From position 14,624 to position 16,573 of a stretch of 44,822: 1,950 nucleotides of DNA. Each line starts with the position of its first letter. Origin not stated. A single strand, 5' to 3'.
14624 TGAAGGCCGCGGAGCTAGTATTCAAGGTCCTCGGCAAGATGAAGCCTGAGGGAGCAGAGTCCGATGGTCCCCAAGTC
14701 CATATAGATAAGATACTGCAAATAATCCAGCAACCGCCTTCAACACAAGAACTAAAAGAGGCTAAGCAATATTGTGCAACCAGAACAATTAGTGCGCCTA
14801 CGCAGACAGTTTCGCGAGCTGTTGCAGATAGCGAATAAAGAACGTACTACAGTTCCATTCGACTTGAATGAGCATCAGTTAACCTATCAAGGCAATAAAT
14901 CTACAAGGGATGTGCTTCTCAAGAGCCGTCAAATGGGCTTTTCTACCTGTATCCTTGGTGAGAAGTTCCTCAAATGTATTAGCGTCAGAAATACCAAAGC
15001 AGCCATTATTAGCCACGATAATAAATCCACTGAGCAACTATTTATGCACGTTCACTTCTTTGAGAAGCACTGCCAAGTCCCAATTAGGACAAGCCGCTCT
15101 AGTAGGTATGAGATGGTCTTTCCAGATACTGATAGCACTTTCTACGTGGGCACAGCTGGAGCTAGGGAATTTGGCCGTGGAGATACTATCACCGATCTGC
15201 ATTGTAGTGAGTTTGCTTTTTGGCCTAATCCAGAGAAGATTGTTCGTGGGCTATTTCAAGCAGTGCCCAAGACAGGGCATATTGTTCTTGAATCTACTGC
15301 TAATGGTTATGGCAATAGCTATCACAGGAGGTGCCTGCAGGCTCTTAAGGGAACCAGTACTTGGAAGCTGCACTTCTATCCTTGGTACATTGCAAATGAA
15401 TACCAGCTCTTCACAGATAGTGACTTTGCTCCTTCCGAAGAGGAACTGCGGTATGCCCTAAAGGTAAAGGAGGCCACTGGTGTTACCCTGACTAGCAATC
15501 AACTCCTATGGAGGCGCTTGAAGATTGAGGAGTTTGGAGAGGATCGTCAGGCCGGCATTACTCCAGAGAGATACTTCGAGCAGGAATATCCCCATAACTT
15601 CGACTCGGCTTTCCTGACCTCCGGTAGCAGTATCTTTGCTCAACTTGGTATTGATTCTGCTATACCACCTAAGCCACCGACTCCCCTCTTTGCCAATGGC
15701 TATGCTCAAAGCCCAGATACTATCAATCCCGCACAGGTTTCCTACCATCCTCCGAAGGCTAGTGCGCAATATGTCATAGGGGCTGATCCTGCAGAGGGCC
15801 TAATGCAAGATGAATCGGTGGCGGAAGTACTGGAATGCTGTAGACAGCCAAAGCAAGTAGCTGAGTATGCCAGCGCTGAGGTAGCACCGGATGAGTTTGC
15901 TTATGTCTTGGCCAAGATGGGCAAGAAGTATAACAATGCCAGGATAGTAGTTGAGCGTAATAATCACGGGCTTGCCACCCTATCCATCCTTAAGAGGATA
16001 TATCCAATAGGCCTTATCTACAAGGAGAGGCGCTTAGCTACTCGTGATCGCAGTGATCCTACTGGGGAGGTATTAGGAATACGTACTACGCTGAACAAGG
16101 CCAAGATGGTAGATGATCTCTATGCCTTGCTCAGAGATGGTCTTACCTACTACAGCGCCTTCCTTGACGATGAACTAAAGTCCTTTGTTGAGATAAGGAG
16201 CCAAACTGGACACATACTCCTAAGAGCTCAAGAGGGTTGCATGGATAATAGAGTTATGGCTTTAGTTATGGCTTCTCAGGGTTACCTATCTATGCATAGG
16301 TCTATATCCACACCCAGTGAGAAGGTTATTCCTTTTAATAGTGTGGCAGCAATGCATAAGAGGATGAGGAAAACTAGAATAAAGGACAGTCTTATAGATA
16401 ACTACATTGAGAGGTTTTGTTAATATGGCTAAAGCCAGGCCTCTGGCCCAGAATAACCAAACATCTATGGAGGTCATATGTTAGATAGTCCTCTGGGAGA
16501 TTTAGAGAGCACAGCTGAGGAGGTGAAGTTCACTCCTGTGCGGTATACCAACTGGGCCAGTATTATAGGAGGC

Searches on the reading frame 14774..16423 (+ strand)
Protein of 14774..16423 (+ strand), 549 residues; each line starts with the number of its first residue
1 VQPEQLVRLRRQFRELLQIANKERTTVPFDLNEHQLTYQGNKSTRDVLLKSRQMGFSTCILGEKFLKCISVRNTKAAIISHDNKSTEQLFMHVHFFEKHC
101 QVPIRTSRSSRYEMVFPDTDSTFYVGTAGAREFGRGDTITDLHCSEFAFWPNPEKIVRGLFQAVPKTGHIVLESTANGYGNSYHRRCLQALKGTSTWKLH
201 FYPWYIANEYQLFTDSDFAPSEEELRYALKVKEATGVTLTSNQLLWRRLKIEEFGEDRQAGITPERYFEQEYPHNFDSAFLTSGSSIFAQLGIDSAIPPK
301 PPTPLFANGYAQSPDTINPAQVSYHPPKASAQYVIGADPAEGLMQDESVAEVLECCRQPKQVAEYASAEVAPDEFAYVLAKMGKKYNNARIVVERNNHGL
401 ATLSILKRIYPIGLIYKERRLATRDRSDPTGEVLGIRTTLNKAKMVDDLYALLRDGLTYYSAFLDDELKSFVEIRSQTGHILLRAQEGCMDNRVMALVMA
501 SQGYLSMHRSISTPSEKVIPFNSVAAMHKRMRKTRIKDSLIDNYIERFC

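Call 8: search_protein_families(library=phrogs, proteins=[window:14774-16423:+], max_evalue=0.01)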
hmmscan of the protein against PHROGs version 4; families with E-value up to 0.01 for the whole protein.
window:14774-16423:+ (549 aa): 4 families
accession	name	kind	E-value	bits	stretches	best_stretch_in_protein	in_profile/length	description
phrog_38407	-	unknown function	2.4e-26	93.6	2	324-502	173-346/370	-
phrog_2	-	head and packaging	2e-24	87.4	1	21-504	257-592/807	terminase large subunit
phrog_26724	-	unknown function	1.7e-15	58.1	1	13-179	17-186/192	-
phrog_24361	-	head and packaging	3.4e-13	50.7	1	375-508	13-142/162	terminase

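Call 11: find_related_loci(query=window:14774-16423:+, collection=viral_contigs, flank=10000)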
Query window:14774-16423:+ (549 aa) in viral_contigs; peptide patterns used: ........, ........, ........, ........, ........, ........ (x = any residue, [..] = any of these).
36 stretches matched a pattern; 33 encode a relative of the query (tblastn E <= 1e-3); 33 distinct loci.
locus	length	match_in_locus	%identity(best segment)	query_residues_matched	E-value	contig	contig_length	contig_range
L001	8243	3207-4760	58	1-527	0e+0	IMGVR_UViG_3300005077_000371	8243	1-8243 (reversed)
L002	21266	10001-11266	30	16-500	2e-53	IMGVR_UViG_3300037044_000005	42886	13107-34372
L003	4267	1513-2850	30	16-519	3e-53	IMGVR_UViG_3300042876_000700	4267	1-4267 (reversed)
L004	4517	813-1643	38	14-310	1e-52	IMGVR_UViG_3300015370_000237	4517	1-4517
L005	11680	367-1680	30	3-500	2e-51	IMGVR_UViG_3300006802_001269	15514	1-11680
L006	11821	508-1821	30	3-500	2e-51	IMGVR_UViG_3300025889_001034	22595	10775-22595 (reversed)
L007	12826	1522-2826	29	16-496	3e-51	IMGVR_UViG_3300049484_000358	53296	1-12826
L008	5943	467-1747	29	16-500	8e-51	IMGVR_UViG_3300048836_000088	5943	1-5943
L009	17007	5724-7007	29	14-500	2e-50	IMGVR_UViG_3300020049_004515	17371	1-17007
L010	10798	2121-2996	35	1-310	2e-50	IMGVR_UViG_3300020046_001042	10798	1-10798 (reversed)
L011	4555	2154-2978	37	14-298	2e-50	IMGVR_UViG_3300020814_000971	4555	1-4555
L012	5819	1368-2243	35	3-306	4e-50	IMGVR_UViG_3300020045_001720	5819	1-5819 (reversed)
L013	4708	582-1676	31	1-407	6e-50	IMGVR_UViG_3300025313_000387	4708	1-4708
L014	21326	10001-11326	29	1-500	3e-49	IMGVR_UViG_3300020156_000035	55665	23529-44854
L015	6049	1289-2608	29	3-500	5e-49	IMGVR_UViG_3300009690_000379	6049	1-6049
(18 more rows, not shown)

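Call 17: find_related_loci(query=A1, collection=metagenome_contigs, flank=10000)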
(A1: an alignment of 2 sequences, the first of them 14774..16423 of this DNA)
Query A1 (549 aa) in metagenome_contigs; peptide patterns used: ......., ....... (x = any residue, [..] = any of these).
115 stretches matched a pattern; 22 encode a relative of the query (tblastn E <= 1e-3); 22 distinct loci.
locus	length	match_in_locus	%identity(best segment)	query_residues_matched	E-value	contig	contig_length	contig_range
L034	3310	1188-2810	58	1-547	0e+0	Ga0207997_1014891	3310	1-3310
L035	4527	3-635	55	344-547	5e-62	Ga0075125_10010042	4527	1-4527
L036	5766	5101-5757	37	4-219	1e-45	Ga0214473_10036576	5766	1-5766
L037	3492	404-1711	30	16-449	6e-43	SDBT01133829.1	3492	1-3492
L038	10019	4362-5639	29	10-396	2e-40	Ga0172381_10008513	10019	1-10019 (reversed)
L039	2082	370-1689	30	2-396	2e-40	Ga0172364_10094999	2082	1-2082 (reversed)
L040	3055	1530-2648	31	10-352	4e-39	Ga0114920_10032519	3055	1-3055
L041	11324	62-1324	29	16-396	4e-36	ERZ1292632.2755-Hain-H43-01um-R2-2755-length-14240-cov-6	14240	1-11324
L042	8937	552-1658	29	10-352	4e-36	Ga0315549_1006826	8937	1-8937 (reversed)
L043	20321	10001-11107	30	10-352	1e-35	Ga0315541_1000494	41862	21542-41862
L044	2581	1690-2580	33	16-284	8e-36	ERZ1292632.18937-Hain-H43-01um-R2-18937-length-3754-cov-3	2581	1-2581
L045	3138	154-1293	31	4-352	2e-35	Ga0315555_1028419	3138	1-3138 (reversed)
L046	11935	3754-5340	28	6-509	2e-33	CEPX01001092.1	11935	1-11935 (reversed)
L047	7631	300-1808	28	11-501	2e-33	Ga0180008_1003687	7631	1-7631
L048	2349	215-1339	29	10-352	3e-33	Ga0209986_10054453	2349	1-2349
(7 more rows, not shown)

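Call 37: search_dna_similar(query=window:14774-16423:+, collection=phages, mode=protein, max_rows=15)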
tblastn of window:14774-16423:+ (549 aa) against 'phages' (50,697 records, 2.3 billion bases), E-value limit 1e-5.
Records with a match: 645; places in all: 648; records where one place covers at least 80% of the query: 312.
Best place of each record, by identity: <60% 645.
By first word of the organism name: Vibrio 144; Synechococcus 87; Stx2a-converting 83; Escherichia 78; Rhizobium 21; Aeromonas 20; Ralstonia 18; Dickeya 18; Stenotrophomonas 17; Pseudomonas 15; and 40 more.
By host as written in the record: - 304; Synechococcus sp. MW02 13; Stenotrophomonas maltophilia 12; Dickeya solani 11; Sinorhizobium meliloti 10; Vibrio crassostreae 7; Escherichia coli K514 (EHEC) 7; Escherichia coli 6; and 164 more.
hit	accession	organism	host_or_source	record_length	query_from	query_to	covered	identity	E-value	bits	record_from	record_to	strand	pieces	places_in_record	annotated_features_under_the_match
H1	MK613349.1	Roseobacter phage CRP-7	Rhodobacteraceae bacterium FZCC0042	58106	17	504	89%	32.0%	1e-54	205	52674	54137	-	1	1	terminase large subunit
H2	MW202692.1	Caudoviricetes sp.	Manatee Spring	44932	27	502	87%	29.4%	1e-35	148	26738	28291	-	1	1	terminase large subunit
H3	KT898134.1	Aeromonas phage phiARM81mr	Aeromonas sp. ARM81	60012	2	514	93%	26.3%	2e-32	138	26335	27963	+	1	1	terminase large subunit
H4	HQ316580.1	Vibrio phage douglas 12A4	Vibrio fischeri 12A4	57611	16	511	90%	27.1%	3e-34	144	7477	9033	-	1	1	large subunit terminase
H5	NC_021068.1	Vibrio phage douglas 12A4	Vibrio fischeri 12A4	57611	16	511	90%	27.1%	3e-34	144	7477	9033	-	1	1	large subunit terminase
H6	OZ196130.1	Vibrio phage D96a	Seawater and oysters mix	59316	5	500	90%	26.8%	1e-30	133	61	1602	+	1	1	hypothetical protein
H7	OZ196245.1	Vibrio phage D80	Seawater and oysters mix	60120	5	500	90%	26.8%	1e-30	133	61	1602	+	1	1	hypothetical protein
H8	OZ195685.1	Vibrio phage D60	Seawater and oysters mix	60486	5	500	90%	26.8%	1e-30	133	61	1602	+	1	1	hypothetical protein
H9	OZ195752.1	Vibrio phage D53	Seawater and oysters mix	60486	5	500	90%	26.8%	1e-30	133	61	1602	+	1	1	hypothetical protein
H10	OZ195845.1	Vibrio phage D288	Seawater and oysters mix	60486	5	500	90%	26.8%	1e-30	133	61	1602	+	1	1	hypothetical protein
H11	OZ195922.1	Vibrio phage D460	Seawater and oysters mix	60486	5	500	90%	26.8%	1e-30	133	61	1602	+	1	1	hypothetical protein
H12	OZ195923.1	Vibrio phage D459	Seawater and oysters mix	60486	5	500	90%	26.8%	1e-30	133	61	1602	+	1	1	hypothetical protein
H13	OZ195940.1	Vibrio phage D87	Seawater and oysters mix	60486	5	500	90%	26.8%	1e-30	133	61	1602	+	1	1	hypothetical protein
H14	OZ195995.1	Vibrio phage D339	Seawater and oysters mix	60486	5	500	90%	26.8%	1e-30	133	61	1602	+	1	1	hypothetical protein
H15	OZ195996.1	Vibrio phage D338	Seawater and oysters mix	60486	5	500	90%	26.8%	1e-30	133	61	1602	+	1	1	hypothetical protein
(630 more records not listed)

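Call 56: find_related_loci(query=A1, collection=genome_contigs, flank=10000)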
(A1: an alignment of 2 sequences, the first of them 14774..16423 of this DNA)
Query A1 (549 aa) in genome_contigs; peptide patterns used: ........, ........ (x = any residue, [..] = any of these).
59 stretches matched a pattern; 9 encode a relative of the query (tblastn E <= 1e-3); 9 distinct loci.
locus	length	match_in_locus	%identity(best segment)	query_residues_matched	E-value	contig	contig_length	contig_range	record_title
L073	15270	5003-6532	30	10-500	6e-39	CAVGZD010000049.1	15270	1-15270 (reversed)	Lachnospiraceae bacterium isolate H07636-L1_cleanbin_000007 genome assembly, contig: Spades_H07636-L1_contig_2213, whole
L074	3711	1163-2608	28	1-457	2e-37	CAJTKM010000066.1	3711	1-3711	Lachnospiraceae bacterium isolate B68 genome assembly, contig: MGBC000260.66, whole genome shotgun sequence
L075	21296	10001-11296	31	6-411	3e-36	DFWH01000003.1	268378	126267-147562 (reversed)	MAG TPA_asm: Clostridiales bacterium UBA4139 UBA4139_contig_120, whole genome shotgun sequence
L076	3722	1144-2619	27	1-457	2e-34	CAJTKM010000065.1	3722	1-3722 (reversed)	Lachnospiraceae bacterium isolate B68 genome assembly, contig: MGBC000260.65, whole genome shotgun sequence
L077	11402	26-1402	28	21-457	4e-34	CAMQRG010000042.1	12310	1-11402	MAG TPA_asm: uncultured Clostridia bacterium isolate SRR12270114_bin.25_metawrap_v1.3_MAG genome assembly, contig: NODE.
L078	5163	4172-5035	32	16-293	1e-33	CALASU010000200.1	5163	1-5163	MAG TPA_asm: uncultured Clostridia bacterium isolate SRR6425820_bin.53_CONCOCT_v1.1_MAG genome assembly, contig: ERZ1767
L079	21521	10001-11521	27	10-497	9e-31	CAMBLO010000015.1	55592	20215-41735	MAG: uncultured Clostridia bacterium isolate SRR15732368_bin.3_metaWRAP_v1.3_MAG genome assembly, contig: ERZ9426318.203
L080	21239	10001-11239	28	10-396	4e-30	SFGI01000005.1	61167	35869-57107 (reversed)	MAG: [Eubacterium] saphenum isolate W0P45.018 Contig156, whole genome shotgun sequence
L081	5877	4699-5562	29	16-293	5e-30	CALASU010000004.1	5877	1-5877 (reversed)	MAG TPA_asm: uncultured Clostridia bacterium isolate SRR6425820_bin.53_CONCOCT_v1.1_MAG genome assembly, contig: ERZ1767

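Call 100: get_annotated_region(hit=H1, flank=12000)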
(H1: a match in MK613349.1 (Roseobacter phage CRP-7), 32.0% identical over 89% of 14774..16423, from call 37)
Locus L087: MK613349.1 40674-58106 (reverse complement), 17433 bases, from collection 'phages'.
description: Roseobacter phage CRP-7, complete genome.
organism: Roseobacter phage CRP-7 (NCBI taxid 2559286)
taxonomy: Viruses; Duplodnaviria; Heunggongvirae; Uroviricota; Caudoviricetes
host: Rhodobacteraceae bacterium FZCC0042; source: East Sea of China; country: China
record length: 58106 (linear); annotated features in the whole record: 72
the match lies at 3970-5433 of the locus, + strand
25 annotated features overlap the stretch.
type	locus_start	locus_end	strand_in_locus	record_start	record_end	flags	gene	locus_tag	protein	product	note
CDS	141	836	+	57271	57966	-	-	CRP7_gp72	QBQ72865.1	hypothetical protein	-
CDS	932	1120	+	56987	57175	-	-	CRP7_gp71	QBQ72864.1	hypothetical protein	-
CDS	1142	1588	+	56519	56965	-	-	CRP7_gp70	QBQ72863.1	hypothetical protein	-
CDS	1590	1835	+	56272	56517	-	-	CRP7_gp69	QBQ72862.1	hypothetical protein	-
CDS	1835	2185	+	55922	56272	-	-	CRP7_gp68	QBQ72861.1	hypothetical protein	-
CDS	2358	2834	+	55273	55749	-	-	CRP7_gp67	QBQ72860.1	hypothetical protein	-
CDS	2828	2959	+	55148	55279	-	-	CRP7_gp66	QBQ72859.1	hypothetical protein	-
CDS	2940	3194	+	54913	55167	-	-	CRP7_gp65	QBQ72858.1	hypothetical protein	-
CDS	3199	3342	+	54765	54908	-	-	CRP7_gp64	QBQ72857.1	hypothetical protein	-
CDS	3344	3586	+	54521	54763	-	-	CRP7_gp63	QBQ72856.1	hypothetical protein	-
CDS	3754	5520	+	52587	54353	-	-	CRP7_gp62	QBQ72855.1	terminase large subunit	-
CDS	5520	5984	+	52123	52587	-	-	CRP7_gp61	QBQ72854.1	hypothetical protein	-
CDS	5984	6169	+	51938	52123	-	-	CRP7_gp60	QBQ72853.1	hypothetical protein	-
CDS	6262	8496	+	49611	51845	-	-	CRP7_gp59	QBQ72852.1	putative portal protein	-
CDS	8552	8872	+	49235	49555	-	-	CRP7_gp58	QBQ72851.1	hypothetical protein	-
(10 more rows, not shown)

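Call 101: get_annotated_region(hit=H2, flank=20000)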
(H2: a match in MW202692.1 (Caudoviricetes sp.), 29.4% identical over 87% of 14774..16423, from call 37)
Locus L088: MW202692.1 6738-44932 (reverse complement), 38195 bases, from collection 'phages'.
description: Podoviridae sp. isolate ctuNt529, complete genome.
organism: Caudoviricetes sp. (NCBI taxid 2832643)
taxonomy: Viruses; Duplodnaviria; Heunggongvirae; Uroviricota; Caudoviricetes
host: -; source: Manatee Spring; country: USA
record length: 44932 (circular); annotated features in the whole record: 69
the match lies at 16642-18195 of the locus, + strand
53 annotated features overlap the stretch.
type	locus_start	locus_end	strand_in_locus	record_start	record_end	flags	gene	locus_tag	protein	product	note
CDS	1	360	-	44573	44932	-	-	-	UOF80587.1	hypothetical protein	-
CDS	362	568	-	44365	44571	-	-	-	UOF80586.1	hypothetical protein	-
CDS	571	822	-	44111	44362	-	-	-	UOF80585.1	hypothetical protein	-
CDS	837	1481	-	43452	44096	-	-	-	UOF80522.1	phage associated protein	-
CDS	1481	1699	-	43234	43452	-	-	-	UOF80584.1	hypothetical protein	-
CDS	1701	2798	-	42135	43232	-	-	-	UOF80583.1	hypothetical protein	-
CDS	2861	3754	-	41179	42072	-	-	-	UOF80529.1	polynucleotide kinase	-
CDS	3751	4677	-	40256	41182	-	-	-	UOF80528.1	ATP-dependent DNA ligase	-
CDS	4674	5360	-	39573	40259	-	-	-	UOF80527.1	putative nucleotidyltransferase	-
CDS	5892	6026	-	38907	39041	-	-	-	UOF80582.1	hypothetical protein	-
CDS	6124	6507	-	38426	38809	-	-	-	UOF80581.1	hypothetical protein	-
CDS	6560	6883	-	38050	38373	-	-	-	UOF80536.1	homing endonuclease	-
CDS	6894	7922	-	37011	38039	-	-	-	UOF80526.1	toprim-like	-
CDS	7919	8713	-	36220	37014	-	-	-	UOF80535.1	DNA directed DNA polymerase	-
CDS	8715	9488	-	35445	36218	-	-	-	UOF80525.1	helix-turn-helix domain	-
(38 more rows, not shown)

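Call 108: get_annotated_region(hit=H4, flank=20000)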
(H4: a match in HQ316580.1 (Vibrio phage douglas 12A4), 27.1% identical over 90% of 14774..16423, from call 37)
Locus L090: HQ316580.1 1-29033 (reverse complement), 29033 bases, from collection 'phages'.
description: Vibrio phage douglas 12A4 genomic sequence.
organism: Vibrio phage douglas 12A4 (NCBI taxid 573171)
taxonomy: Viruses; Duplodnaviria; Heunggongvirae; Uroviricota; Caudoviricetes
host: Vibrio fischeri 12A4; source: Atlantic: Ipswich Bay; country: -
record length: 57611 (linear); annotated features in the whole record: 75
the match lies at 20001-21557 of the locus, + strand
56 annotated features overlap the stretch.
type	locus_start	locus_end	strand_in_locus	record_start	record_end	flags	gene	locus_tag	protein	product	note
CDS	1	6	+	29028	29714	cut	-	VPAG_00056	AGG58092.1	hypothetical protein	-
CDS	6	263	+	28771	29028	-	-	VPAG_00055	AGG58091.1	hypothetical protein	-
CDS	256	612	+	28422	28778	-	-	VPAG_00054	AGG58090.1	hypothetical protein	-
CDS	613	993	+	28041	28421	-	-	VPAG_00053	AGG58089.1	hypothetical protein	-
CDS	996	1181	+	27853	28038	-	-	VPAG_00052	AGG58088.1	hypothetical protein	-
CDS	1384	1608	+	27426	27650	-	-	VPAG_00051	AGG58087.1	hypothetical protein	-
CDS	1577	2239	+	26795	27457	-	-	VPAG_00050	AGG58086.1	hypothetical protein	-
CDS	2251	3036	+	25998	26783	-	-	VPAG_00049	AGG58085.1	DNA methylase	-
CDS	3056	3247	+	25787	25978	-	-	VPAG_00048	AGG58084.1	hypothetical protein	-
CDS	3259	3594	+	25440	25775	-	-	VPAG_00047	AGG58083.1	hypothetical protein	-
CDS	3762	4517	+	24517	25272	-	-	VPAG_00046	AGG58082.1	hypothetical protein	-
CDS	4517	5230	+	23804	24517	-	-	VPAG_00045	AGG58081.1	hypothetical protein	-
CDS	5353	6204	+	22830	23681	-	-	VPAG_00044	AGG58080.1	hypothetical protein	-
CDS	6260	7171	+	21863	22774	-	-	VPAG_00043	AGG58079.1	recombination-associated protein RdgC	-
CDS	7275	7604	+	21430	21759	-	-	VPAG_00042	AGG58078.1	hypothetical protein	-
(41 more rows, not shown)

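Call 109: get_annotated_region(hit=H3, flank=20000)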
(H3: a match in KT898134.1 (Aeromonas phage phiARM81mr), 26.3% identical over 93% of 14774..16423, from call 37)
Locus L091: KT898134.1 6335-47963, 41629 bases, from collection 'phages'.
description: Aeromonas phage phiARM81mr, complete genome.
organism: Aeromonas phage phiARM81mr (NCBI taxid 1754209)
taxonomy: Viruses; Duplodnaviria; Heunggongvirae; Uroviricota; Caudoviricetes
host: Aeromonas sp. ARM81; source: wastewater treatment plant; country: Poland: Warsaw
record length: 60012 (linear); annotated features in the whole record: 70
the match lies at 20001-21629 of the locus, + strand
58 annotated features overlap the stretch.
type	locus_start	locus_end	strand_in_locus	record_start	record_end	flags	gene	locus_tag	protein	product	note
CDS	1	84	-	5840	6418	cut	-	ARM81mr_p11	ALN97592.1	DNA N-6-adenine methyltransferase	-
CDS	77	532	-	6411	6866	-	-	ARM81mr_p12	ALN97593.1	hypothetical protein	-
CDS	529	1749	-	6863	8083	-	-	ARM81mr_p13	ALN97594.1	hypothetical protein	-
CDS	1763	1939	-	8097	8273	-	-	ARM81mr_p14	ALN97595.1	hypothetical protein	-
CDS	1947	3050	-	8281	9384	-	-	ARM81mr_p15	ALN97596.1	integrase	-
CDS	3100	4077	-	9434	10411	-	-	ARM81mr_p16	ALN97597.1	RecT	DNA single-strand annealing protein (SSAP)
CDS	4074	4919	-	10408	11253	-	-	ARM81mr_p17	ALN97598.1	exodeoxyribonuclease VIII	-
CDS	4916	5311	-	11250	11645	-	-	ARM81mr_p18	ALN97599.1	hypothetical protein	-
CDS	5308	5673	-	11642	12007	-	-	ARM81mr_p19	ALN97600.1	hypothetical protein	-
CDS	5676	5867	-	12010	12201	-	-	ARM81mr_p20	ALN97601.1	hypothetical protein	-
CDS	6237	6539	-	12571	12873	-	-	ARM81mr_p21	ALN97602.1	hypothetical protein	-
CDS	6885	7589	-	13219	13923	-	-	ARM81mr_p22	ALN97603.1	hypothetical protein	-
CDS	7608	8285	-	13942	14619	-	-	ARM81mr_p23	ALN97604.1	CI repressor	XRE transcriptional regulator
CDS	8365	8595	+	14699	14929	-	-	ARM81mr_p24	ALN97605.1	Cro transcriptional regulator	-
CDS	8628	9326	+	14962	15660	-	-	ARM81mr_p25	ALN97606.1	antirepressor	DNA binding domain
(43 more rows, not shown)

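Call 115: find_related_loci(query=L087:3754-5520:+, collection=viral_contigs, flank=10000)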
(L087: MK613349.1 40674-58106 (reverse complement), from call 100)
Query L087:3754-5520:+ (588 aa) in viral_contigs; peptide patterns used: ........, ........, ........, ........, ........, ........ (x = any residue, [..] = any of these).
72 stretches matched a pattern; 63 encode a relative of the query (tblastn E <= 1e-3); 61 distinct loci.
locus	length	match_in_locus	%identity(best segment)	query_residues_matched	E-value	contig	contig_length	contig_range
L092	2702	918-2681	100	1-588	0e+0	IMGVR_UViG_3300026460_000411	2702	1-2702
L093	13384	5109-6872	100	1-588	0e+0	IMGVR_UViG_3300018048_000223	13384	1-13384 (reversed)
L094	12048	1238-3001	99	1-588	0e+0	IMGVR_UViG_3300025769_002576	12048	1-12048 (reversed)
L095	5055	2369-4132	99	1-588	0e+0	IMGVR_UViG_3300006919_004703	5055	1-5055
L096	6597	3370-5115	93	6-588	0e+0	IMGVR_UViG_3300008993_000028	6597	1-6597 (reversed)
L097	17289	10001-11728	94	12-588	0e+0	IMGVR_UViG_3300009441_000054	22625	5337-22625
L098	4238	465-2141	96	30-588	0e+0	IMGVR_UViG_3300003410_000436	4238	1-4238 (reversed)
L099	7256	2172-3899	93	12-588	0e+0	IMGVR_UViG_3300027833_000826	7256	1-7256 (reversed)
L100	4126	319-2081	95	1-588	0e+0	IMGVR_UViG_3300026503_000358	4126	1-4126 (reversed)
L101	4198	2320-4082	95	1-588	0e+0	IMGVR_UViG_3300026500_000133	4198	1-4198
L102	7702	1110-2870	92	1-588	0e+0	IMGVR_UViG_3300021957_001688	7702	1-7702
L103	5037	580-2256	95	30-588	0e+0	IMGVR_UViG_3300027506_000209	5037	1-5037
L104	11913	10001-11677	95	30-588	0e+0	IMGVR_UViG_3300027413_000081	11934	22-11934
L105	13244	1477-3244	94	4-588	0e+0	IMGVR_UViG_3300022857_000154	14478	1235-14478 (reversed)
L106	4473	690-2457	94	4-588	0e+0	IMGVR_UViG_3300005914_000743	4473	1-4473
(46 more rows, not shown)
